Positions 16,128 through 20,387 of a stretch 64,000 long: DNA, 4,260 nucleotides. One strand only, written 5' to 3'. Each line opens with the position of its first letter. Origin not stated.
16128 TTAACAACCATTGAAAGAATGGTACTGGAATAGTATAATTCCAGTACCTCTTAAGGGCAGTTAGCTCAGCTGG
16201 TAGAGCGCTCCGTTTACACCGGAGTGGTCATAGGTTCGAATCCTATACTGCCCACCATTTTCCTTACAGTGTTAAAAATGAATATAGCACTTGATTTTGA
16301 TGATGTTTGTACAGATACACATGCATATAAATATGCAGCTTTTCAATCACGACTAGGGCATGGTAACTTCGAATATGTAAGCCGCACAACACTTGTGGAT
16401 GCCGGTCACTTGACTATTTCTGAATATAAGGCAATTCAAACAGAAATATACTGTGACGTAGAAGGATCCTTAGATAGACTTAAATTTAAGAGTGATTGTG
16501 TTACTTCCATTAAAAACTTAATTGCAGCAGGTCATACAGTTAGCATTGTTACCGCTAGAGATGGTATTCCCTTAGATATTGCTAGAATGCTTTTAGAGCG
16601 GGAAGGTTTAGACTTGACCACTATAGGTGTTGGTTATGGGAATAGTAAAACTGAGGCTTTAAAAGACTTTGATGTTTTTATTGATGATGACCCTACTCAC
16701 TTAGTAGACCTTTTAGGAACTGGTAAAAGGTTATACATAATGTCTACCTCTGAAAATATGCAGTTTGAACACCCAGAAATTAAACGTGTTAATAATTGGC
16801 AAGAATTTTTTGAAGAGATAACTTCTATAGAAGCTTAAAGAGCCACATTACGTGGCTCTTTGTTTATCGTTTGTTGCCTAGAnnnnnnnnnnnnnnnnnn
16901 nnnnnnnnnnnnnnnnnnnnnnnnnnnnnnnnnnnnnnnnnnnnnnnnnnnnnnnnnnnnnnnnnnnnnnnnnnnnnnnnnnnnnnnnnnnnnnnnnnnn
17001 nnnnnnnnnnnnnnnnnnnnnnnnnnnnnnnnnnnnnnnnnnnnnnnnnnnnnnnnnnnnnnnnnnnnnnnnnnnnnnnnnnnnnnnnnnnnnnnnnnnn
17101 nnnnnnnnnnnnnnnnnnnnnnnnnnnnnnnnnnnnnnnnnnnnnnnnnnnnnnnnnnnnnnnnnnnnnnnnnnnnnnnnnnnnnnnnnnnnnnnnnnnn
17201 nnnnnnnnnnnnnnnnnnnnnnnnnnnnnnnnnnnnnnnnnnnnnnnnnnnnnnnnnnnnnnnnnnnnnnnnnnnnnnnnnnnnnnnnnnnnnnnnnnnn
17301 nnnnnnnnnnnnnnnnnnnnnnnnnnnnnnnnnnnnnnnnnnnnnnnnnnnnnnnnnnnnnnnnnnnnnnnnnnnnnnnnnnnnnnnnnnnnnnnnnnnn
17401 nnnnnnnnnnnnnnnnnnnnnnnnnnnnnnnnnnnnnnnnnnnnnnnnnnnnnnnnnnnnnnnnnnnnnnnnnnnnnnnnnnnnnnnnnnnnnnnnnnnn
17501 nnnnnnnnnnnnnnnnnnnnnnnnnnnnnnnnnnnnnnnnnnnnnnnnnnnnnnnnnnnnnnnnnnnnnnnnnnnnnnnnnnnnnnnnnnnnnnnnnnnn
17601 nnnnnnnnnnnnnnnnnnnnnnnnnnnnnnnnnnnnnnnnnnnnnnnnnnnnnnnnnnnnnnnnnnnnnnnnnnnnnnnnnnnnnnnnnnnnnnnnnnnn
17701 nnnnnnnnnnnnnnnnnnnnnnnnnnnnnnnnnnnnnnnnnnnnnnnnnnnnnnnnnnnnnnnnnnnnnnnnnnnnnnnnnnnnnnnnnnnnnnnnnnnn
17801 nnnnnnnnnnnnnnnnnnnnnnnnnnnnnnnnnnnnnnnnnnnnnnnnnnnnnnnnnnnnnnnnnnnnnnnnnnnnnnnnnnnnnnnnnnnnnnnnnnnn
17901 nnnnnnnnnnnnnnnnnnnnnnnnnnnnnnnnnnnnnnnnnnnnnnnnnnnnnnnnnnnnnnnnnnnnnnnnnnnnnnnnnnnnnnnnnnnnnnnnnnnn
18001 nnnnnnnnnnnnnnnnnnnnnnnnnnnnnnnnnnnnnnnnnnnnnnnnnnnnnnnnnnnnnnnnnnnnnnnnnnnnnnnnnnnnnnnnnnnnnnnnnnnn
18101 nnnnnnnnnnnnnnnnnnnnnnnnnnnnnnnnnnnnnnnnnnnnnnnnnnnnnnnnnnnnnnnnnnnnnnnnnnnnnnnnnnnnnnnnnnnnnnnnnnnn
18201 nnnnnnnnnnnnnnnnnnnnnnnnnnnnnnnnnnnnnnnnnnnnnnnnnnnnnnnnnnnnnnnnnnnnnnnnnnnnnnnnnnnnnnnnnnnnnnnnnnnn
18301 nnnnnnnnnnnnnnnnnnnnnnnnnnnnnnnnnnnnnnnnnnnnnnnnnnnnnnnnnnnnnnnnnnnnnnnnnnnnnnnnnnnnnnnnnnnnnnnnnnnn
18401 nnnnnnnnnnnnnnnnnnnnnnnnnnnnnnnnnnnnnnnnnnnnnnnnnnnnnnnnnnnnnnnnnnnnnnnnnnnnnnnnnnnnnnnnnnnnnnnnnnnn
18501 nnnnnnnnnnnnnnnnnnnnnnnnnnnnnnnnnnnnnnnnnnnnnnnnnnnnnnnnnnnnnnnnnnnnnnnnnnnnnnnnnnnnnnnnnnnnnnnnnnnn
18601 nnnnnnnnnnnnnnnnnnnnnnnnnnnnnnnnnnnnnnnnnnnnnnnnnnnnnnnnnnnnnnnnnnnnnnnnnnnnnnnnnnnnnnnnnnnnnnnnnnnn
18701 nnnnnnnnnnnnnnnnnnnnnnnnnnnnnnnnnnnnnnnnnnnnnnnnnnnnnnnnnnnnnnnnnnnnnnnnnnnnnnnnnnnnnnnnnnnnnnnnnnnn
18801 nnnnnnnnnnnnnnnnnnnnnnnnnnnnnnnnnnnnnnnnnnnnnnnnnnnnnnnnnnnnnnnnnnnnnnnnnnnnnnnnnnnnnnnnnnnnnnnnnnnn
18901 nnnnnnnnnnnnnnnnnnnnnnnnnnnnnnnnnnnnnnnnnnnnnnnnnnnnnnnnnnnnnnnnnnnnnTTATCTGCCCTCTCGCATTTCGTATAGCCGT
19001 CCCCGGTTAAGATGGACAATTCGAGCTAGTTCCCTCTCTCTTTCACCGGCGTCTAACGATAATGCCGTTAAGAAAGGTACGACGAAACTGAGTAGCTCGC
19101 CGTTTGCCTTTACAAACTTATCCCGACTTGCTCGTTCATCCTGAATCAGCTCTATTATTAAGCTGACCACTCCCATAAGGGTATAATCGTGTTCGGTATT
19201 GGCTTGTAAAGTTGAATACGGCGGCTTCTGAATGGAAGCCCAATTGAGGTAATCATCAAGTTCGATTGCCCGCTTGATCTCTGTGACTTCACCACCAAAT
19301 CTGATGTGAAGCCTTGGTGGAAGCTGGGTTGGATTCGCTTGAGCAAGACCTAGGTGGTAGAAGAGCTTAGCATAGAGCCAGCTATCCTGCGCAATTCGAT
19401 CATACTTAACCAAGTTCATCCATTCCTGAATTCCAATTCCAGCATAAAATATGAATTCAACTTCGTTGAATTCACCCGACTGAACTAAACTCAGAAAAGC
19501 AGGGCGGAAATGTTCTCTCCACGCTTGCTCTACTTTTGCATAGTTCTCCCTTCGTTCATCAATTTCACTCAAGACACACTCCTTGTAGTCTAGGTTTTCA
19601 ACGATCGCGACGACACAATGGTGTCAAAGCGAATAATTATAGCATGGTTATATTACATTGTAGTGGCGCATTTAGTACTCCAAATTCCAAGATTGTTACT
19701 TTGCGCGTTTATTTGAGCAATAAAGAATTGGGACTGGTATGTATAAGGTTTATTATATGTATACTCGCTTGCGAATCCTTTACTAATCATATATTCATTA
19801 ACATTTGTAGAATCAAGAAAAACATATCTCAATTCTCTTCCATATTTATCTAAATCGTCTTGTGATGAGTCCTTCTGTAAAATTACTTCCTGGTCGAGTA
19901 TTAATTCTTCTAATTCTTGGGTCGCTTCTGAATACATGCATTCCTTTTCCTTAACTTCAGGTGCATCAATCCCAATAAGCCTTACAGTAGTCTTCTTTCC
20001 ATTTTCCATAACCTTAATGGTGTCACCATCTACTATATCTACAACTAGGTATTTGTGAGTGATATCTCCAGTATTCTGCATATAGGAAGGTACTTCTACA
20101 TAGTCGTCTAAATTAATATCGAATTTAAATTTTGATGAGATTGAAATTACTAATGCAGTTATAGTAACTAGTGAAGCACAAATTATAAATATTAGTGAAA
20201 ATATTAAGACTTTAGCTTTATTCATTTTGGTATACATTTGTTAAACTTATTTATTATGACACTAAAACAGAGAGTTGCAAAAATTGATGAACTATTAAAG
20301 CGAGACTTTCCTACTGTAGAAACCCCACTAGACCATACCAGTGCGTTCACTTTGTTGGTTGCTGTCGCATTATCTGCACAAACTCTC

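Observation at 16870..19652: High-GC island with a coupled two-gene operon: 200-aa unknown protein plus 695-aa GHKL (MORC/MutL-like) ATPase. Candidate undescribed defence-like module.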

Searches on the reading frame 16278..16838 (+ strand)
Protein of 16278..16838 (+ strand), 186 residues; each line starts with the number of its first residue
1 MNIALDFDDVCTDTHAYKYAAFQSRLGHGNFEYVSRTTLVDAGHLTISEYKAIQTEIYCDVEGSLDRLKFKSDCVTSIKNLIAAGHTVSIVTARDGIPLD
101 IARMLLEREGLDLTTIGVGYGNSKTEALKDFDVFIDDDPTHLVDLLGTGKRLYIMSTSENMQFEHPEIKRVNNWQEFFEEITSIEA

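Call 79: find_related_loci(query=A9, collection=genome_contigs, flank=8000)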
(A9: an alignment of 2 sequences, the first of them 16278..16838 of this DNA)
Query A9 (186 aa) in genome_contigs; peptide patterns used: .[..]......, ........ (x = any residue, [..] = any of these).
36 stretches matched a pattern; 2 encode a relative of the query (tblastn E <= 1e-3); 2 distinct loci.
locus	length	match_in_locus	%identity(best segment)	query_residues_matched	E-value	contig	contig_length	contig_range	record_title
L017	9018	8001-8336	30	1-116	4e-5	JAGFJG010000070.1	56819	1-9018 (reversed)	MAG: Caldilineales bacterium isolate mag.17 k127_3684334, whole genome shotgun sequence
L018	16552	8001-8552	22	1-176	8e-5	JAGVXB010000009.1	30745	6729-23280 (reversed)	Candidatus Pacearchaeota archaeon isolate RIFCSPHIGHO2_01_FULL_34_23 rifcsphigho2_01_scaffold_4841, whole genome shotgun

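Call 101: search_protein_families(library=pfam, proteins=[window:16278-16838:+], max_evalue=0.001)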
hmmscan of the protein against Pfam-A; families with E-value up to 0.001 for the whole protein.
window:16278-16838:+ (186 aa): 1 family
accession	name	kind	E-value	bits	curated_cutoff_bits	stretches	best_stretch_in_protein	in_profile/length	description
PF06941.18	NT5C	-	5.7e-06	26.8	24.8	1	3-181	4-174/180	5' nucleotidase, deoxy (Pyrimidine), cytosolic type C protein (NT5C)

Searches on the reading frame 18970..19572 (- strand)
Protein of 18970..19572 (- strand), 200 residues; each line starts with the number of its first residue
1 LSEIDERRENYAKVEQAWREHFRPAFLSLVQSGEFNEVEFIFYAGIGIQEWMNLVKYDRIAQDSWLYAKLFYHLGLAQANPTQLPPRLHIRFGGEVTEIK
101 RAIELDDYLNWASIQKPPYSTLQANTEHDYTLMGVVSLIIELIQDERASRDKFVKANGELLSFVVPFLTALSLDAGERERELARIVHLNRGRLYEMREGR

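Call 3: search_protein_families(library=pfam, proteins=[window:18970-19572:-], max_evalue=1)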
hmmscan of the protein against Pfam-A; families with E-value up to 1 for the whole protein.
window:18970-19572:- (200 aa): 0 families

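Call 4: search_protein_families(library=padloc, proteins=[window:18970-19572:-], max_evalue=1)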
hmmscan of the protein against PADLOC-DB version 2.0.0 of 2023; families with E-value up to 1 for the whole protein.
window:18970-19572:- (200 aa): 0 families

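Call 5: search_protein_families(library=ncbifam, proteins=[window:18970-19572:-], max_evalue=1)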
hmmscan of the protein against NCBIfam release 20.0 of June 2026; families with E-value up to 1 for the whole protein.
window:18970-19572:- (200 aa): 0 families

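Call 7: search_protein_families(library=phrogs, proteins=[window:18970-19572:-], max_evalue=1)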
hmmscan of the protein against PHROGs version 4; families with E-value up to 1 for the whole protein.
window:18970-19572:- (200 aa): 2 families
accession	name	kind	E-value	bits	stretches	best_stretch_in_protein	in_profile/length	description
phrog_15918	-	unknown function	0.3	11.4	1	14-69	186-240/392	-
phrog_17067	-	unknown function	0.34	11.6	1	25-48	3-25/33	-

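Call 14: find_homologous_proteins(query=window:18970-19572:-, max_evalue=0.01)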
Query window:18970-19572:- (200 aa): 1 proteins with E <= 0.01 among 175 candidates.
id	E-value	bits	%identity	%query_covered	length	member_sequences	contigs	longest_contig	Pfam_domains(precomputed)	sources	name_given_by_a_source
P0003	3.7e-127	440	99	100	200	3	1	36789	-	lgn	-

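Call 91: predict_structure(protein=window:18970-19572:-)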
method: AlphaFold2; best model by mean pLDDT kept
length: 200 residues; sequences in the alignment: 1
mean_pLDDT: 40.7   pTM: 0.30
mean pLDDT of the five models: 40.7, 39.5, 39.0, 38.0, 37.8
residues with pLDDT >= 90: 0; 70-90: 0; 50-70: 27; < 50: 173
segments of 3 or more residues with pLDDT < 50: 3-19, 22-148, 166-173, 192-197
pLDDT, mean of each block of 10 residues (from residue 1): 46 48 48 42 41 36 37 39 35 29 33 28 28 38 43 51 48 50 50 46
secondary structure, 60 per line:
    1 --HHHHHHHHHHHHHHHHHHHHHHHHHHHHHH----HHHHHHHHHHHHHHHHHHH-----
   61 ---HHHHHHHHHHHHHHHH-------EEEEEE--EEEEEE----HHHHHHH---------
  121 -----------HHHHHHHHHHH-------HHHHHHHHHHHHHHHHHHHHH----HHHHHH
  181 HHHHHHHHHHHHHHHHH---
elements in order: H3-32 H37-55 H64-79 E87-92 E95-100 H105-111 H132-142 H150-170 H175-197

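Call 92: search_solved_structures(query=A2, max_evalue=10, show_alignments=3)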
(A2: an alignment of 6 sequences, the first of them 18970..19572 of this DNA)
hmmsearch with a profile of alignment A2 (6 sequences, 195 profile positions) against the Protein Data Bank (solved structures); distinct sequences matched with E-value up to 10: 6.
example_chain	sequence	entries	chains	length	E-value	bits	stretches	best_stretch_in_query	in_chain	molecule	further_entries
8q83_A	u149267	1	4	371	0.05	16.5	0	93-147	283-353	Photorhabdus luminescens subsp. laumondii TTO1 complete genome segment 3/17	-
8q7u_A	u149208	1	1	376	0.14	15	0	90-146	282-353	Photorhabdus luminescens subsp. laumondii TTO1 complete genome segment 3/17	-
5c9l_A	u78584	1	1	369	0.67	12.9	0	90-146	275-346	PLL lectin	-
5c9o_A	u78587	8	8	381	0.77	12.7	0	90-147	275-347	PLL lectin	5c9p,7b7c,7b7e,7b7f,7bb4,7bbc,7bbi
4qgk_A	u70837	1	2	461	3.5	10.5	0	145-180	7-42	Fatty aldehyde dehydrogenase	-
6fes_A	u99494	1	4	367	5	10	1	123-185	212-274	D12_BRIC2, a synthetic protein,D12_BRIC2, a synthetic protein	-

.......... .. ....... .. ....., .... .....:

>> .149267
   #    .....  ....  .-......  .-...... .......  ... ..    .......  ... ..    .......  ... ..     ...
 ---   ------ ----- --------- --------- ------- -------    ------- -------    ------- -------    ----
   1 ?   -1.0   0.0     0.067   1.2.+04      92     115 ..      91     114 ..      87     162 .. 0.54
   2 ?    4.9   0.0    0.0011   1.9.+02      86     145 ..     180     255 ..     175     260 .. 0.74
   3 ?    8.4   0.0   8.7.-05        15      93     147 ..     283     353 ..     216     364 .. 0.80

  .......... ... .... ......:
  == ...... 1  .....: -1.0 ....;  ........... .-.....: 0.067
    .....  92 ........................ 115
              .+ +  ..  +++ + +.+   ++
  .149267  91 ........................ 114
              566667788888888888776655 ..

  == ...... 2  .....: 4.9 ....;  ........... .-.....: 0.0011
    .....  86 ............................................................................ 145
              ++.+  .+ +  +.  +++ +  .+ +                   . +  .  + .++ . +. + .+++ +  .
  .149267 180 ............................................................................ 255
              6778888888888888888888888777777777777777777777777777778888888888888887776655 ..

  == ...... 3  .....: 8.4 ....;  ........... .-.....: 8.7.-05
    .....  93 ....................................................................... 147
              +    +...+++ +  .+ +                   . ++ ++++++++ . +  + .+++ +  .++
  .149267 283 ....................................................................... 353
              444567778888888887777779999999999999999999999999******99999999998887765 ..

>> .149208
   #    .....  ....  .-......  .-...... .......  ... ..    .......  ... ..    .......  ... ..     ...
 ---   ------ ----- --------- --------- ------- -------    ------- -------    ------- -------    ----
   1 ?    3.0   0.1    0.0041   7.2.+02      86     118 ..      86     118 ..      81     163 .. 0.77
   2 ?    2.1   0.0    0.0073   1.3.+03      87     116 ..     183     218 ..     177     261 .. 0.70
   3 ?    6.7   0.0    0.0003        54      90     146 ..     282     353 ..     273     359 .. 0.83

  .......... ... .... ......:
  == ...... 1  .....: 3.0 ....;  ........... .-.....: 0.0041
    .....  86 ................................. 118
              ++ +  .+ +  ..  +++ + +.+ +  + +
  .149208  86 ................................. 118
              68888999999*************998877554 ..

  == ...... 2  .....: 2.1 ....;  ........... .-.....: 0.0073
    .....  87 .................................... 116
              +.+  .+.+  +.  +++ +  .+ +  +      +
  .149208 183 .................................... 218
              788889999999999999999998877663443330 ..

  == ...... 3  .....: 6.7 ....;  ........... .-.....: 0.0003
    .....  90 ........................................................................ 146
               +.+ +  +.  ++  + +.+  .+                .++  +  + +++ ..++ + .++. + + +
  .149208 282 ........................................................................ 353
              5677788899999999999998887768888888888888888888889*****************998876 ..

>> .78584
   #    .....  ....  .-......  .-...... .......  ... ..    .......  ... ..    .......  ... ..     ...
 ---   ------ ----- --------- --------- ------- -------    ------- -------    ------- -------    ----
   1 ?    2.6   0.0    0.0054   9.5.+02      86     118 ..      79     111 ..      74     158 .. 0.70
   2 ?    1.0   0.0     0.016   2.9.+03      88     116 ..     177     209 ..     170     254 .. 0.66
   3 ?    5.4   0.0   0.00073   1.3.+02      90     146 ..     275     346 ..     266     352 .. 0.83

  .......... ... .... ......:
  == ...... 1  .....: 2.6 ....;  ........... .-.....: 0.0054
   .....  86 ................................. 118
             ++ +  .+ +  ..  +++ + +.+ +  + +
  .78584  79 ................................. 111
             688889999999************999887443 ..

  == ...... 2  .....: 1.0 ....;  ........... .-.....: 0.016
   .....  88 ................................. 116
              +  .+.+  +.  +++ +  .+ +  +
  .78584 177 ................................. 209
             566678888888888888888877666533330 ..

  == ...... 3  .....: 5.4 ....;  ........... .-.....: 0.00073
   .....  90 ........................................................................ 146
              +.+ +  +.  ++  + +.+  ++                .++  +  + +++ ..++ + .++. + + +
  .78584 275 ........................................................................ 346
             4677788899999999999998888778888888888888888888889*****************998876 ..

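Call 118: search_protein_families(library=ncbifam, alignment_id=A6, max_evalue=0.1)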
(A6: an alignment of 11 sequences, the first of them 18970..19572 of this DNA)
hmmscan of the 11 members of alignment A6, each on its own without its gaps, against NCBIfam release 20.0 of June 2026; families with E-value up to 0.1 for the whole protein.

A. member 1, window:18970-19572:- (200 aa): 0 families

B. families by the number of members that match (of 11 scanned): 6 families
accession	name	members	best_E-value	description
TIGR01436.1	glu_cys_lig_pln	1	0.051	glutamate--cysteine ligase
NF049926.2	IS4_FS_Nterm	1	0.057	IS4/Tn5 family transposase DNA-binding protein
TIGR02937.1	sigma70-ECF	1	0.062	sigma-70 family RNA polymerase sigma factor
NF033916.0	antiphage_ZorA_3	1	0.067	anti-phage ZorAB system protein ZorA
NF033172.0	N_to_GlyXaaXaa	1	0.083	collagen-like repeat preface domain-containing protein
NF047542.1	telomere_Tap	1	0.089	telomere-associated protein Tap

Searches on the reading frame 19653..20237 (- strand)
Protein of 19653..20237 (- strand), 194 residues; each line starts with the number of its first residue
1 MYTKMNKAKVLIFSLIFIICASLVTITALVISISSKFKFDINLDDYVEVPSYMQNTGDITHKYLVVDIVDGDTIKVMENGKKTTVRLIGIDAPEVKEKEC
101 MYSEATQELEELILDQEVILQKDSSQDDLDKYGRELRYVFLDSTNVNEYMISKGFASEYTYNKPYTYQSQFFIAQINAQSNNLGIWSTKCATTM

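Call 101: search_protein_families(library=pfam, proteins=[window:19653-20237:-], max_evalue=0.001)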
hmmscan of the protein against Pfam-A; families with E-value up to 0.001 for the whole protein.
window:19653-20237:- (194 aa): 1 family
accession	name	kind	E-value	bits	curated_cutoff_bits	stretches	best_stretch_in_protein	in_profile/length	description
PF00565.23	SNase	-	3.5e-20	72.9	21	1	84-187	1-106/107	Staphylococcal nuclease homologue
